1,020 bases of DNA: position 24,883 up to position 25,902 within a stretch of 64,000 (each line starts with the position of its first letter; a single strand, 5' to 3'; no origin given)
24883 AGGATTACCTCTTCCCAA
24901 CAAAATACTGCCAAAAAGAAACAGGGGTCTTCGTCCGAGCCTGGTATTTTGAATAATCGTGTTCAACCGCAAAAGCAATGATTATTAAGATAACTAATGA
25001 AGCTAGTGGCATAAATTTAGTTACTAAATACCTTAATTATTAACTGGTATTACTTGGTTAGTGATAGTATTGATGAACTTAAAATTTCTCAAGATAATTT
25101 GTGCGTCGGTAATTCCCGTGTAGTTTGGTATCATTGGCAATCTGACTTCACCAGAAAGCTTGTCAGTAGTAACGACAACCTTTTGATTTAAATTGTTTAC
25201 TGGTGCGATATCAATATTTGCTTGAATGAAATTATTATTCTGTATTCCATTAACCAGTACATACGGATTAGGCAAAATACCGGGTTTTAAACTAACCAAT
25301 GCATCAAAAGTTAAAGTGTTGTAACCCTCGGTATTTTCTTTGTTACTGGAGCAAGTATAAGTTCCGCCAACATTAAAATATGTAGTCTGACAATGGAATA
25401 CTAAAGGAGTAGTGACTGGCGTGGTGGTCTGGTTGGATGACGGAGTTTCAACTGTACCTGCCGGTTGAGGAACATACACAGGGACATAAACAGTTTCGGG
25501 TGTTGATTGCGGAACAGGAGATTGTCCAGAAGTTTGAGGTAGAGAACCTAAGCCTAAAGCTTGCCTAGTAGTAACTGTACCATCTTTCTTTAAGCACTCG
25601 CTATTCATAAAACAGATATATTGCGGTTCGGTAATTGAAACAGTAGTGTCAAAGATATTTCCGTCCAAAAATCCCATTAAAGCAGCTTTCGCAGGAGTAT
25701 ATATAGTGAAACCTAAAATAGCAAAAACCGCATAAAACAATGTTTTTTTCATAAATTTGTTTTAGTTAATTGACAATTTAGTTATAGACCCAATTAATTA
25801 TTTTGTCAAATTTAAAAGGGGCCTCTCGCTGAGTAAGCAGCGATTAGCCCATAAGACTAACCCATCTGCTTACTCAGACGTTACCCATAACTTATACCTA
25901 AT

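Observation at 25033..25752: Reverse-strand secreted protein gene (moron) inside the tail gene block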

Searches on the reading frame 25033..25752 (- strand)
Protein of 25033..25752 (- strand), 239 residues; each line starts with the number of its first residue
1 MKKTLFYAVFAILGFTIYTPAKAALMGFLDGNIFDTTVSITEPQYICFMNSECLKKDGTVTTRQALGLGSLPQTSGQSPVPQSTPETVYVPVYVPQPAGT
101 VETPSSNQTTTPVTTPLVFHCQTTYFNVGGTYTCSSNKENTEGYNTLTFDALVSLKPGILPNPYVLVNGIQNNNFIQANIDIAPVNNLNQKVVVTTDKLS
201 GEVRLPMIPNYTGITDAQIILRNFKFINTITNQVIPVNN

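Call 5: search_protein_families(library=pfam, proteins=[window:25033-25752:-], max_evalue=0.01)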
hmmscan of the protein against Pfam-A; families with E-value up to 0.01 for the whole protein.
window:25033-25752:- (239 aa): 0 families

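Call 6: search_protein_families(library=phrogs, proteins=[window:25033-25752:-], max_evalue=0.01)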
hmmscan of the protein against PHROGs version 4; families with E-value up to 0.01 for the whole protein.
window:25033-25752:- (239 aa): 0 families

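Call 9: find_homologous_proteins(query=window:25033-25752:-, max_evalue=0.01)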
Query window:25033-25752:- (239 aa): 1 proteins with E <= 0.01 among 506 candidates.
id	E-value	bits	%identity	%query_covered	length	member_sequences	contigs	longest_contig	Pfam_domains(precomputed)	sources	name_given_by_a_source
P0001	7.9e-153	525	100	100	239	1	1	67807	-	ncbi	-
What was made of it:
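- Tried and rejected: It found only the target itself (call 9).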

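Call 12: find_encoding_contigs(protein=P0001, flank=10000, max_places=5)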
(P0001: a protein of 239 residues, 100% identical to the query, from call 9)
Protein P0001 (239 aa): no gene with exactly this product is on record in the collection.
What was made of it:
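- Tried and rejected: An exact look-up of the source contig was not on record (call 12).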

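Call 13: list_cluster_members(proteins=[P0001])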
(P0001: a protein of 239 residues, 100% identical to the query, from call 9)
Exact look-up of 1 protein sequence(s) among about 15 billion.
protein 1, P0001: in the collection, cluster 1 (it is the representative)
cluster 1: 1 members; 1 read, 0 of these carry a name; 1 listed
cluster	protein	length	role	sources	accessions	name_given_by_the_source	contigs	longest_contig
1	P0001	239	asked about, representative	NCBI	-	-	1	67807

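Call 14: search_dna_similar(query=window:25033-25752:-, collection=phages, mode=protein, max_evalue=1)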
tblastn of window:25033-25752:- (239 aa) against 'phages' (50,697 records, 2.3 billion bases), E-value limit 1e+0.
No match.

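Call 16: find_related_loci(query=window:25033-25752:-, collection=viral_contigs, flank=6000)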
Query window:25033-25752:- (239 aa) in viral_contigs; peptide patterns used: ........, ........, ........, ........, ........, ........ (x = any residue, [..] = any of these).
79 stretches matched a pattern, but none encodes a relative of the query by tblastn (E <= 1e-3).

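Call 21: search_protein_representatives(protein=window:25033-25752:-)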
Query: 239 residues. Proteins with E-value up to 0.001 (for the whole library): 20; up to 1e-10: 7; up to 1e-30: 2. The best 20 are listed.
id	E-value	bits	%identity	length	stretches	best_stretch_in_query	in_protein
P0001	2.5e-153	524.5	100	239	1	1-239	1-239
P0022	3.9e-31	124.8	57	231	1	8-127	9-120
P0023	9.6e-20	87.5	47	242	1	1-112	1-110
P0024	2.1e-15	73.3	41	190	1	1-171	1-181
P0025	7.1e-15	71.6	41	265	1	7-115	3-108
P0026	2.4e-11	60.0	38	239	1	9-118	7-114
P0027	4.3e-11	59.2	46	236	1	10-125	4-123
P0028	3.4e-09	53.0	41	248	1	1-96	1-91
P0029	4.4e-08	49.4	44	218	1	11-95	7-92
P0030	7.2e-07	45.4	45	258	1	10-100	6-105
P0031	9.6e-07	45.0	41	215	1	10-108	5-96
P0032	7.2e-06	42.1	43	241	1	11-114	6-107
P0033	2.6e-05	40.3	38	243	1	9-117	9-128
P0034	4.0e-05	39.7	39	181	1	6-124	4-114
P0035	7.0e-05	38.9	40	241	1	12-112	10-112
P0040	1.0e-03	35.1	39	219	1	9-103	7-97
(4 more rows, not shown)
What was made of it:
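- Checked: Twenty homologous cluster representatives were found among 1.84 billion, with E-values down to 4e-31 (call 21).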

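Call 32: find_encoding_contigs(protein=P0022, flank=10000, max_places=3)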
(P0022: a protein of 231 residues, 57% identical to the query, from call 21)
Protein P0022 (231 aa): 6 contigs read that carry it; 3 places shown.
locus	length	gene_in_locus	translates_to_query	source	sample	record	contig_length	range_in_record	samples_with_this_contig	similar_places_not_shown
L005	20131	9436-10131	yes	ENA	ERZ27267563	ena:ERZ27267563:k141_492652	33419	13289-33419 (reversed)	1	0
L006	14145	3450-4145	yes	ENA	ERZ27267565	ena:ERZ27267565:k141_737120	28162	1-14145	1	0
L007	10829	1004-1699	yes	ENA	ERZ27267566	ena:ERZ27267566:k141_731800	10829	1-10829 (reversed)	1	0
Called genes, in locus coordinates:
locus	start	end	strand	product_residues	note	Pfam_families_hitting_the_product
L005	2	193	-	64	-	?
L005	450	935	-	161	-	-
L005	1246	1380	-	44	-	-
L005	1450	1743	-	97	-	-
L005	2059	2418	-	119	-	-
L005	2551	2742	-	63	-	-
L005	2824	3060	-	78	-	-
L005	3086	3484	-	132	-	-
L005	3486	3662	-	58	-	-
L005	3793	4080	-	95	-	-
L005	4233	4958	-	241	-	PF01551:Peptidase_M23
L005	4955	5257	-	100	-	-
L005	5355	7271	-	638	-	PF10102:DUF2341 (weak), PF13385:Laminin_G_3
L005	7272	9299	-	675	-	-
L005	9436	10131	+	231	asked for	-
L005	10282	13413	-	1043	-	-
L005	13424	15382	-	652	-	-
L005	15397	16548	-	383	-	-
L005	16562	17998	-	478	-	-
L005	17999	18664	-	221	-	-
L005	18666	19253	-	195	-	PF26209:Phage_phiTE_241_C (weak)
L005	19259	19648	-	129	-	-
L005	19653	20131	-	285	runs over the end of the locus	-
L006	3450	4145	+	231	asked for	-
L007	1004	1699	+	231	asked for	-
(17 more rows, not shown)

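Call 36: find_encoding_contigs(protein=P0023, flank=10000, max_places=2)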
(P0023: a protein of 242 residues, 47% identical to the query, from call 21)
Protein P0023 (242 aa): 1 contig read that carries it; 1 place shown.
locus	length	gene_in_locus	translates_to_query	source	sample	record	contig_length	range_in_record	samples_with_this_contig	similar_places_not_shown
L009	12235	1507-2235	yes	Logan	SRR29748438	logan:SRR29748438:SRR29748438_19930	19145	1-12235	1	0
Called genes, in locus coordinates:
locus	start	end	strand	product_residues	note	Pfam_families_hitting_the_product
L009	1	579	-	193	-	?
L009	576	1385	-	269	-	-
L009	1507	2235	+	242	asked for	-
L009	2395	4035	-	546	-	-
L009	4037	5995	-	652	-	-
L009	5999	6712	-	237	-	PF24517:CBM96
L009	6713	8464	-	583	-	-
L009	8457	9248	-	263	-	PF24175:SU10_adaptor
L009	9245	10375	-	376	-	-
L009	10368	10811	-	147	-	-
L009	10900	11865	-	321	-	-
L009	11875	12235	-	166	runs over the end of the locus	-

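Call 37: find_encoding_contigs(protein=P0025, flank=10000, max_places=2)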
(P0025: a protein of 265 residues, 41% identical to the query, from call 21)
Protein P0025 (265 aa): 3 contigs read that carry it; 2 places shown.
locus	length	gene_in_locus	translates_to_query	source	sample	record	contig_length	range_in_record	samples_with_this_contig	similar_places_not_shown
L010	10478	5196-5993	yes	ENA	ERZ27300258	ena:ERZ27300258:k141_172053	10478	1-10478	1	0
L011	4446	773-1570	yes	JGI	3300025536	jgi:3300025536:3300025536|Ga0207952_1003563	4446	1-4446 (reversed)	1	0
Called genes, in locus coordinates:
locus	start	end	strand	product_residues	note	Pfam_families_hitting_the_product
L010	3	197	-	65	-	?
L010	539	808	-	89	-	-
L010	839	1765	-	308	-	-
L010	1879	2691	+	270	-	PF00589:Phage_integrase, PF22823:MrpR_C_cat (weak)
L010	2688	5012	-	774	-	-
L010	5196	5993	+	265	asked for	-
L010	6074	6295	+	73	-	-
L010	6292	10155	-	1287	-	-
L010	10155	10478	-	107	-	?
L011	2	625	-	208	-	?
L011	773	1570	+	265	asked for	-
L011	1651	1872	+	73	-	-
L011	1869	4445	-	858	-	?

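Call 38: find_encoding_contigs(protein=P0024, flank=10000, max_places=2)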
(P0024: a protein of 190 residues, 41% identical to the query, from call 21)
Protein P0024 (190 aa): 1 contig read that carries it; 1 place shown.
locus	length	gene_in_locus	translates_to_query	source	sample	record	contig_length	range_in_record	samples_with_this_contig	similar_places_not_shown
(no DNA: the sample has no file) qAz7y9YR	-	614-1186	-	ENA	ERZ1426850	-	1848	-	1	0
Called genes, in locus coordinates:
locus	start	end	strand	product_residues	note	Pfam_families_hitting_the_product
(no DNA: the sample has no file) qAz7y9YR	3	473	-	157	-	?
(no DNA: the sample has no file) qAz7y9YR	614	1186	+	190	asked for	-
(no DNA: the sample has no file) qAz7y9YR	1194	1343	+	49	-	-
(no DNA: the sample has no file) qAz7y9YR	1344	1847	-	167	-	?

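Call 48: predict_structure(alignment_id=A1)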
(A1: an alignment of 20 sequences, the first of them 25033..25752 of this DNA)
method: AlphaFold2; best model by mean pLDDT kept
length: 239 residues; sequences in the alignment: 20
mean_pLDDT: 58.2   pTM: 0.31
mean pLDDT of the five models: 58.2, 57.6, 56.9, 55.4, 54.9
residues with pLDDT >= 90: 22; 70-90: 59; 50-70: 40; < 50: 118
segments of 3 or more residues with pLDDT < 50: 114-207, 209-218, 220-225, 236-239
pLDDT, mean of each block of 10 residues (from residue 1): 73 64 72 86 91 94 90 79 82 68 53 45 35 41 36 43 39 39 38 41 46 46 47 45
secondary structure, 60 per line:
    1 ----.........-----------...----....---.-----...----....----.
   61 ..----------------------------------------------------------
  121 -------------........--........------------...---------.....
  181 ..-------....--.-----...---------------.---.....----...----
elements in order: H5-13 E25-27 E32-35 E45-47 E52-55 E60-62 E134-141 E144-151 E164-166 E176-182 E190-193 E202-204 E224-228 E233-235
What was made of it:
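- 25036..25398 (-): Orphan C-terminal domain, aa 119-239, with two Cys (C121, C134); predicted all-beta at low confidence; the variable module of the family. Model in call 48.
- Checked: 'Beta-rich domain' rests only on a low-confidence AlphaFold model: C-domain pLDDT below 50, eight predicted strands (call 48).
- The target's own C-domain model has low confidence (call 48).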

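Call 55: fold_search(model_id=the predicted structure, library=pdb)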
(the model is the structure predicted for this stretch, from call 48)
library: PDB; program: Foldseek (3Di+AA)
matches with E <= 10: 18; with E <= 0.001: 0
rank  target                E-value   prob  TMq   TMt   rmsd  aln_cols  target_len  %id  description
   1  8xck_F                9.6e-01  0.04  0.08  0.07  28.6       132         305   16  Closed state of central tail fiber of bacteriophage lambda (released 2024-05-01)
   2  9kf4                  2.9e+00  0.03  0.10  0.06  15.1       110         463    9  Crystal structure of Streptomyces sp. sulfotransferase Cpz4 involved in Caprazamycins Synthesis (released 2025-11-05)
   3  7qg9_L                3.9e+00  0.03  0.10  0.14  10.2        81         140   11  Tail tip of siphophage T5 : common core proteins (released 2022-12-21)
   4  4ind_A                4.1e+00  0.04  0.15  0.11  10.2       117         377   14  The Triple Jelly Roll Fold and Turret Assembly in an Archaeal Virus (released 2013-01-23)
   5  9kf6                  4.3e+00  0.02  0.10  0.06  15.1       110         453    9  Crystal structure of the reaction intermediate of Streptomyces sp. sulfotransferase Cpz4 involved in caprazamycins synth (released 2025-11-05)
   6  7kmm_B                5.2e+00  0.02  0.12  0.08  14.4       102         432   15  Crystal structure of XAC1771, a novel carbohydrate acetylesterase from Xanthomonas citri (released 2021-05-26)
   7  4p8q_A                5.8e+00  0.04  0.13  0.04  11.8        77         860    8  Crystal Structure of Human Insulin Regulated Aminopeptidase with Alanine in Active Site (released 2014-12-03)
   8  6o2n_A                5.8e+00  0.02  0.14  0.07  16.8       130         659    8  CDTb Double Heptamer Short Form Modeled from Cryo-EM Map Reconstructed using C7 Symmetry (released 2019-10-30)
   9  5kjh_B                6.9e+00  0.01  0.10  0.04  20.5       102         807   17  Crystal structure of an active polycomb repressive complex 2 in the stimulated state (released 2017-04-19)
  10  3s6x_B                6.9e+00  0.01  0.10  0.08  25.2       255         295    9  Structure of reovirus attachment protein sigma1 in complex with alpha-2,3-sialyllactose (released 2011-11-23)
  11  4uxg_A                7.3e+00  0.01  0.09  0.06  30.9       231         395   12  Crystal structure of the carboxy-terminal region of the bacteriophage T4 proximal long tail fibre protein gp34, R32 na (released 2015-09-30)
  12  8k35_A                7.8e+00  0.03  0.13  0.05  10.6        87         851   13  Structure of the bacteriophage lambda tail tip complex (released 2023-11-15)
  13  5m5g_B                8.2e+00  0.01  0.10  0.04  20.6       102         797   17  Crystal structure of the Chaetomium Thermophilum polycomb repressive complex 2 (PRC2) (released 2017-01-11)
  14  8dwv_B                8.2e+00  0.01  0.09  0.07  15.1        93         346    9  Full-length wild type SPOP (released 2023-01-18)
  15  9i05_Aq               9.2e+00  0.02  0.13  0.16  11.8       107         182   11  Cryo-EM structure of the large subunit of the mitochondrial ribosome from Toxoplasma gondii (released 2025-06-11)
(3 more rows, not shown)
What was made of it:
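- Tried and rejected: The target model matched nothing meaningful, and its C-domain pLDDT is below 50 (calls 48, 55).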

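Call 57: search_protein_families(library=pfam, alignment_id=A1, max_evalue=1)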
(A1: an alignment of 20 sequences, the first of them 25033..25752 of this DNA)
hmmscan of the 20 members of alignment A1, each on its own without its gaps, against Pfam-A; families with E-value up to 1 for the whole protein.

A. member 1, window:25033-25752:- (239 aa): 1 family
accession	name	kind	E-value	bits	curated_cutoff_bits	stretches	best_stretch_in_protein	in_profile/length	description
PF00807.22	Apidaecin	-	0.37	11.4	23.1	1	82-97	8-23/30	Apidaecin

B. families by the number of members that match (of 20 scanned): 11 families
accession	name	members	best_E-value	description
PF16656.11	Pur_ac_phosph_N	1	0.0002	Purple acid Phosphatase, N-terminal domain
PF08581.15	Tup_N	1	0.0064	Tup N-terminal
PF11737.13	DUF3300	1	0.019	Protein of unknown function (DUF3300)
PF25077.1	DUF7800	1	0.033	Domain of unknown function (DUF7800)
PF15989.10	DUF4768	1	0.11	Domain of unknown function (DUF4768)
PF19933.4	DUF6396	1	0.14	Domain of unknown function (DUF6396)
PF10643.14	Cytochrome-c551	1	0.18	Photosystem P840 reaction-centre cytochrome c-551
PF15418.12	DUF4625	1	0.23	Domain of unknown function (DUF4625)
PF11755.13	DUF3311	1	0.29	Protein of unknown function (DUF3311)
PF00807.22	Apidaecin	1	0.37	Apidaecin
PF02993.19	MCPVI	1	0.71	Minor capsid protein VI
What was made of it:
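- On Phage lysis cassette (holin plus exported lysin): No enzyme domain (calls 5, 57).
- No enzyme domain was detected (calls 5, 57).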

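Call 60: search_protein_families(library=padloc, proteins=[window:25033-25752:-], max_evalue=0.01)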
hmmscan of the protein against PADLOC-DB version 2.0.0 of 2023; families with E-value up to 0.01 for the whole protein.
window:25033-25752:- (239 aa): 0 families

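Call 64: find_encoding_contigs(protein=P0034, flank=10000, max_places=2)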
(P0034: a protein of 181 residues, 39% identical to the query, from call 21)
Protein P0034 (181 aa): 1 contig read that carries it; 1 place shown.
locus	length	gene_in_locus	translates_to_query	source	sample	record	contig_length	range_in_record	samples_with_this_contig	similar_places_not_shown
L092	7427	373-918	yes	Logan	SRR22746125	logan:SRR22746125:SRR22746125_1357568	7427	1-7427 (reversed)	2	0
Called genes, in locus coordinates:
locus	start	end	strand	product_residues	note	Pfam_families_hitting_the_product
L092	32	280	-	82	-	-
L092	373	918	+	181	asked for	-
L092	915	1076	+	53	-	-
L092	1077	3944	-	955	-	-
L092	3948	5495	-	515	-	-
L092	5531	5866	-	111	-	-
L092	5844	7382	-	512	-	-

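Call 65: find_encoding_contigs(protein=P0026, flank=10000, max_places=3)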
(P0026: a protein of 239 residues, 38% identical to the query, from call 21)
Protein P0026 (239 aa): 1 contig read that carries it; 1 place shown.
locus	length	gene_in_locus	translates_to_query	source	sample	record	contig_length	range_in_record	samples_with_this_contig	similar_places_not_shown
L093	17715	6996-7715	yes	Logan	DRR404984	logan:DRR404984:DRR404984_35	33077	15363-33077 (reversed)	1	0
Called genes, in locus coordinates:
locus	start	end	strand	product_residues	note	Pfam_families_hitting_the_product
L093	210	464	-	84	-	-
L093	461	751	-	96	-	-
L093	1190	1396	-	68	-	-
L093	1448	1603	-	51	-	-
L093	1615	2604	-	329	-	-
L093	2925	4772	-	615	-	PF10102:DUF2341, PF13385:Laminin_G_3 (weak)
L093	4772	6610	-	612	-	-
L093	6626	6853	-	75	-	-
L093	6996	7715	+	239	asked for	-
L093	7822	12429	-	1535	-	PF18857:LPD38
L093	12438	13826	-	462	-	-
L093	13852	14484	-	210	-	-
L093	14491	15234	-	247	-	-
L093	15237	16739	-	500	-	-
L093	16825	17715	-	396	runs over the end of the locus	-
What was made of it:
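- Antisense and alone in 7 of 7 contexts, next to fibre genes where these are visible (calls 32, 36, 37, 38, 64, 65).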
